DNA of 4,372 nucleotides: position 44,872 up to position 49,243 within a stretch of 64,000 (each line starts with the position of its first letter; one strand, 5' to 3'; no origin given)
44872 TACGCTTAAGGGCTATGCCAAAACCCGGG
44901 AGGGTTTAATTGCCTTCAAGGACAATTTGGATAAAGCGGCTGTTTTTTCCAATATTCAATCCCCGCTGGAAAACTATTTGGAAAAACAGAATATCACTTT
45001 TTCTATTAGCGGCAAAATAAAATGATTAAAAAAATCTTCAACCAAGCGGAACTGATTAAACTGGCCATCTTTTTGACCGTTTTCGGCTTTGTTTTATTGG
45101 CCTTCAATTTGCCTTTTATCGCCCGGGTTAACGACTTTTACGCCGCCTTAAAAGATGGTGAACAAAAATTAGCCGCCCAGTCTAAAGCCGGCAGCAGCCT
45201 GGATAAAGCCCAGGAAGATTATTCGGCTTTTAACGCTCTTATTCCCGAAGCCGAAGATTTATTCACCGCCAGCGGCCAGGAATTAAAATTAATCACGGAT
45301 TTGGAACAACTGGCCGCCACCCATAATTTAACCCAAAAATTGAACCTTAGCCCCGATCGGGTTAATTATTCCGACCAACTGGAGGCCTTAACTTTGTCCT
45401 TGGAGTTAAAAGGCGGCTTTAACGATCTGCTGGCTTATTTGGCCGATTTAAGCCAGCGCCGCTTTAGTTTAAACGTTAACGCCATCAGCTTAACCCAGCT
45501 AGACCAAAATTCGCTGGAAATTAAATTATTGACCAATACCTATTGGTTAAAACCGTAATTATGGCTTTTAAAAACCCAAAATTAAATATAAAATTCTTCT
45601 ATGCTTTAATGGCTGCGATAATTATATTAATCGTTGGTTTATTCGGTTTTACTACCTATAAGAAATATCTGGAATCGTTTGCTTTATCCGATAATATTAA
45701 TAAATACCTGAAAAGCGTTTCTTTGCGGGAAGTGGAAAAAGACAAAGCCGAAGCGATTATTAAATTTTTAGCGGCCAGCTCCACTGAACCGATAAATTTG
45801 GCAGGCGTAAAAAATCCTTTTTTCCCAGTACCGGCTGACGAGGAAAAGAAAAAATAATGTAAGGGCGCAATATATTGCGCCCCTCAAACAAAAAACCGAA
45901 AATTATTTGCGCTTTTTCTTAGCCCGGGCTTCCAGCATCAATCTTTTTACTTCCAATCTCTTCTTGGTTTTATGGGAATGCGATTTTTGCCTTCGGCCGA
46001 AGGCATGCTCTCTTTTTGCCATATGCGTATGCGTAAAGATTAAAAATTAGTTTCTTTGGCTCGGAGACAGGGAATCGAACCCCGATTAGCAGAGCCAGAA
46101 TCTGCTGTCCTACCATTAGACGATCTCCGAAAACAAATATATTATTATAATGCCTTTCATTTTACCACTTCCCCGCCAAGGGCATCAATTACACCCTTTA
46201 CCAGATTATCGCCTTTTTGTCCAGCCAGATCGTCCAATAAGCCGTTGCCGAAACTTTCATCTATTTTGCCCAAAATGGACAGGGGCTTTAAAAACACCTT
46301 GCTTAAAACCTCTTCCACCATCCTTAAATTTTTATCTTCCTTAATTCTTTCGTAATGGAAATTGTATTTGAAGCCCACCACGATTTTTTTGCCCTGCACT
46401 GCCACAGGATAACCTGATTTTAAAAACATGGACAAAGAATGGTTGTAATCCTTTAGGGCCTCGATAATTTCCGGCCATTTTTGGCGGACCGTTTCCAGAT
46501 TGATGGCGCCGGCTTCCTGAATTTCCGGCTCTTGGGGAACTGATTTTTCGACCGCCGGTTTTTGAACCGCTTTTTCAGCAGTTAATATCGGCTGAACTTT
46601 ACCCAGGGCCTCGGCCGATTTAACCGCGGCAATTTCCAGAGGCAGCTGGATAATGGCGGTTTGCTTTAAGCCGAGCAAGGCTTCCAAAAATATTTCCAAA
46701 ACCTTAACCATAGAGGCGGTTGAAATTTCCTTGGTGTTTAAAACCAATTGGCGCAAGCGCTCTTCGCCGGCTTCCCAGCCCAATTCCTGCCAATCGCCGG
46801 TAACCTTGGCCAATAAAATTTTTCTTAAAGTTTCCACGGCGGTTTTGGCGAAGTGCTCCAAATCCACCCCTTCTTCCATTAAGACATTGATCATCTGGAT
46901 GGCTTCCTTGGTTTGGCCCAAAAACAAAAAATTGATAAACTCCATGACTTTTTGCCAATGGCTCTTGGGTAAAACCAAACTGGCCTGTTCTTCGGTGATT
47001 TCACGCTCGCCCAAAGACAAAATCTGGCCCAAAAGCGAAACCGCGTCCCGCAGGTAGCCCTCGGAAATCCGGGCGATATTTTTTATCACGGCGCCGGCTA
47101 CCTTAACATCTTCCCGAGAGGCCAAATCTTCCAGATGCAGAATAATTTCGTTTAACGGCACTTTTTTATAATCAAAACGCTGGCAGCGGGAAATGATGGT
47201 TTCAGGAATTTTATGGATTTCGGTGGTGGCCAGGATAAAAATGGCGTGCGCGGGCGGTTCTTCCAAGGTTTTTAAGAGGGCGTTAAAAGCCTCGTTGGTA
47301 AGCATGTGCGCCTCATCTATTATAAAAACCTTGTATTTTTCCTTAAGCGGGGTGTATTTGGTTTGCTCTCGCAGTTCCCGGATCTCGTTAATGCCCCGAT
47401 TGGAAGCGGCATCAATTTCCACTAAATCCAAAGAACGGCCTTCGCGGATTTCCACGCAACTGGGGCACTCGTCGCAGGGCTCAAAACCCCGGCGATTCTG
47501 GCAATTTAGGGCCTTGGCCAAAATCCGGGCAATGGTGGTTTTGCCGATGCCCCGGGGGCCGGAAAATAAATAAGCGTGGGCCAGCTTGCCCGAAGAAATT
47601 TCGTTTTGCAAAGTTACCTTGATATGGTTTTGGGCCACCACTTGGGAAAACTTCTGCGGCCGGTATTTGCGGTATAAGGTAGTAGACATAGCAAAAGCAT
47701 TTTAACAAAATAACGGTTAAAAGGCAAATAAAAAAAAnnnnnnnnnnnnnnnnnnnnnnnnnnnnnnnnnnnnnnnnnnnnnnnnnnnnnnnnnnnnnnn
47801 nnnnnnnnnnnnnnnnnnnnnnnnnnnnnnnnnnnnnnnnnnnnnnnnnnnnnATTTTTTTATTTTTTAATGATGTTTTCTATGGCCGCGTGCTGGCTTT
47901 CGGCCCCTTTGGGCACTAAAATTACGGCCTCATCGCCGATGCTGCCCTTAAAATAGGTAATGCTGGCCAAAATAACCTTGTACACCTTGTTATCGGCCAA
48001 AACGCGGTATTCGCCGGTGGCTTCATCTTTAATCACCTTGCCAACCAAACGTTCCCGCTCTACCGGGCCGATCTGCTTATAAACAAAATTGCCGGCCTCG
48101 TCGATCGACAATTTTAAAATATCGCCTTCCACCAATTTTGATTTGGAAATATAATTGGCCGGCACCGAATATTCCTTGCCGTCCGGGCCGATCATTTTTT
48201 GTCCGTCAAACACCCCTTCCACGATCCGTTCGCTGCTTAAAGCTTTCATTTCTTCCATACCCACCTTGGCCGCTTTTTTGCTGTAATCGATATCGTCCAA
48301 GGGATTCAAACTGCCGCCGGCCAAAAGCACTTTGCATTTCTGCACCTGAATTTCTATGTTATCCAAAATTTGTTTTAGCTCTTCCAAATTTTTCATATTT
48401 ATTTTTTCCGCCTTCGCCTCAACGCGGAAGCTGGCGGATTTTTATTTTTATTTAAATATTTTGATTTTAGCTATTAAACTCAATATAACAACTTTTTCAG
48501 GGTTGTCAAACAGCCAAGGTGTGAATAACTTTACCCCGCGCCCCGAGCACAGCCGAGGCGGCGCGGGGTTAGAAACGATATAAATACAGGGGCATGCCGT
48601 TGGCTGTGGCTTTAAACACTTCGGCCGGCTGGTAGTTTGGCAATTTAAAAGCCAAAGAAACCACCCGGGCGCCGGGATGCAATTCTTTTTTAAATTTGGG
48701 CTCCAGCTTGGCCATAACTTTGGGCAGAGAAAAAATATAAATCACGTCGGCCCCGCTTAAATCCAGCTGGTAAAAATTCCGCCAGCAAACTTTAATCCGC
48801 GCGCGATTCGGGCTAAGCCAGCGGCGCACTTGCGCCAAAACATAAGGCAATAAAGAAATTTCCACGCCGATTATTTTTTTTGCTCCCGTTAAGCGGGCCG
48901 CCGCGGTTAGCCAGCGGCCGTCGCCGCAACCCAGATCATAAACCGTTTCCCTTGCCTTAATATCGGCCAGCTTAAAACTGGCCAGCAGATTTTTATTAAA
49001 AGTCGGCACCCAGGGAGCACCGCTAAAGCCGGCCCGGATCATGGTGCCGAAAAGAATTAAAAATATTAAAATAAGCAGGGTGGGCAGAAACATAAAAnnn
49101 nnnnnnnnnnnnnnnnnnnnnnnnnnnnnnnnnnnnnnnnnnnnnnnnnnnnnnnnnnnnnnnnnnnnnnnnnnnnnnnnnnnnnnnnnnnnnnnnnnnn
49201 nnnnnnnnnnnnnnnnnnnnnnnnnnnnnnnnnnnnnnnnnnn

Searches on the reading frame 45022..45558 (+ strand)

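Call 101: search_protein_families(library=pfam, proteins=[window:45022-45558:+], max_evalue=0.001)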
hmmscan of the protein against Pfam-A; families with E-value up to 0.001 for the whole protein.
window:45022-45558:+ (178 aa): 1 family
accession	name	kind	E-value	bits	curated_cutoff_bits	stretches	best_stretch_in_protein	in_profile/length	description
PF04350.18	PilO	-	1.9e-05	25.3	22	1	47-175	12-142/145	Pilus assembly protein, PilO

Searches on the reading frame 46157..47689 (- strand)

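Call 8: search_protein_families(library=pfam, proteins=[window:46157-47689:-], max_evalue=0.01)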
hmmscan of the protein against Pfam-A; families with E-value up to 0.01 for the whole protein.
window:46157-47689:- (510 aa): 22 families
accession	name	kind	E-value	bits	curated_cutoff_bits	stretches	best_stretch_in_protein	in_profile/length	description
PF13177.12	DNA_pol3_delta2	-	4.2e-48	163.8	27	1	20-176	2-159/161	DNA polymerase III, delta subunit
PF00004.35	AAA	-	5.7e-14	53.1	21.2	1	41-172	2-126/131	ATPase family associated with various cellular activities (AAA)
PF20964.2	DnaX_C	-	3.5e-09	37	26.2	1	392-466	3-77/113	DNA polymerase III subunit tau, C-terminal domain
PF13401.12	AAA_22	-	5.1e-08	33.7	27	1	40-153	8-122/130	AAA domain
PF05496.18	RuvB_N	-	1.3e-07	32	27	1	10-68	2-64/159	Holliday junction DNA helicase RuvB P-loop domain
PF06068.19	TIP49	-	1.5e-05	24.8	23.8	0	121-156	277-311/347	TIP49 P-loop domain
PF07728.20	AAA_5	-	2.6e-05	24.7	22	1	41-144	3-92/139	AAA domain (dynein-related subfamily)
PF04851.21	ResIII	-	2.8e-05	24.5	22.5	0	105-143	112-151/164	Type III restriction enzyme, res subunit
PF13173.12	AAA_14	-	3.5e-05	24.3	27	1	39-152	4-95/129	AAA domain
PF22608.2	DNAX_ATPase_lid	-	3.5e-05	23.9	27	1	182-228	2-48/49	DNA polymerase III clamp loader subunit, ATPase lid domain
PF03215.21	Rad17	-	5.7e-05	23.6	23.8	1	6-73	10-81/186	Rad17 P-loop domain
PF13604.12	AAA_30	-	6.1e-05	23.3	27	1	41-151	22-121/191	AAA domain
PF13191.12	AAA_16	-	0.00044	21.2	32.6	1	30-82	18-73/167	AAA ATPase domain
PF13245.12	AAA_19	-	0.00071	20.2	25.1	1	40-148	14-119/134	AAA domain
PF21960.2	RCF1-5-like_lid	-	0.0011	19.3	27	1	186-219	3-37/43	RCF1/5-like, AAA+ ATPase lid domain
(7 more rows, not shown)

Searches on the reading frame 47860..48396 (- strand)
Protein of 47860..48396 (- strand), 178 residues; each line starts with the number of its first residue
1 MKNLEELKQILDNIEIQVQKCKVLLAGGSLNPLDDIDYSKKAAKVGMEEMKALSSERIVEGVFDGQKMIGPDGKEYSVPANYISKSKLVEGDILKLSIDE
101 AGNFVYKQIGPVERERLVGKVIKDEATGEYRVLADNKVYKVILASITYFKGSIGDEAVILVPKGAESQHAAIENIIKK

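Call 8: search_protein_families(library=pfam, proteins=[window:47860-48396:-], max_evalue=0.01)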
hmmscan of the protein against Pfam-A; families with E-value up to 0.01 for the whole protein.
window:47860-48396:- (178 aa): 0 families

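Call 13: search_protein_families(library=ncbifam, proteins=[window:47860-48396:-], max_evalue=1)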
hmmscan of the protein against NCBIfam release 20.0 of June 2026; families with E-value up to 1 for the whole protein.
window:47860-48396:- (178 aa): 1 family
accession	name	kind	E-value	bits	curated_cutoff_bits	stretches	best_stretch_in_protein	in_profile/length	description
NF041457.1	reg_protDegQ_Bacil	equivalog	0.24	11.6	80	1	2-21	4-23/46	degradation enzyme regulation protein DegQ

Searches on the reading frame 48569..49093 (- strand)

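Call 8: search_protein_families(library=pfam, proteins=[window:48569-49093:-], max_evalue=0.01)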
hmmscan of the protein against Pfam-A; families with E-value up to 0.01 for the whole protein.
window:48569-49093:- (174 aa): 7 families
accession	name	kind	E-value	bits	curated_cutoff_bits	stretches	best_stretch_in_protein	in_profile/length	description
PF13649.12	Methyltransf_25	-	8e-07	30.1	27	1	51-123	1-71/97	Methyltransferase domain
PF06325.19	PrmA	-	3.7e-05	23.8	22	1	45-145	159-257/296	Ribosomal protein L11 methyltransferase (PrmA)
PF13847.12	Methyltransf_31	-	7.4e-05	22.9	27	1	46-80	2-37/145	Methyltransferase domain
PF01728.25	FtsJ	-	0.0003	21.2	24.1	1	37-79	13-53/181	FtsJ-like methyltransferase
PF13489.12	Methyltransf_23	-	0.0015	18.7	27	1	43-81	18-54/164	Methyltransferase domain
PF02390.23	Methyltransf_4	-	0.0025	17.7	24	1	49-80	3-34/173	Putative methyltransferase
PF08123.19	DOT1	-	0.0042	17.1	23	0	40-90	35-85/205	Histone methylation protein DOT1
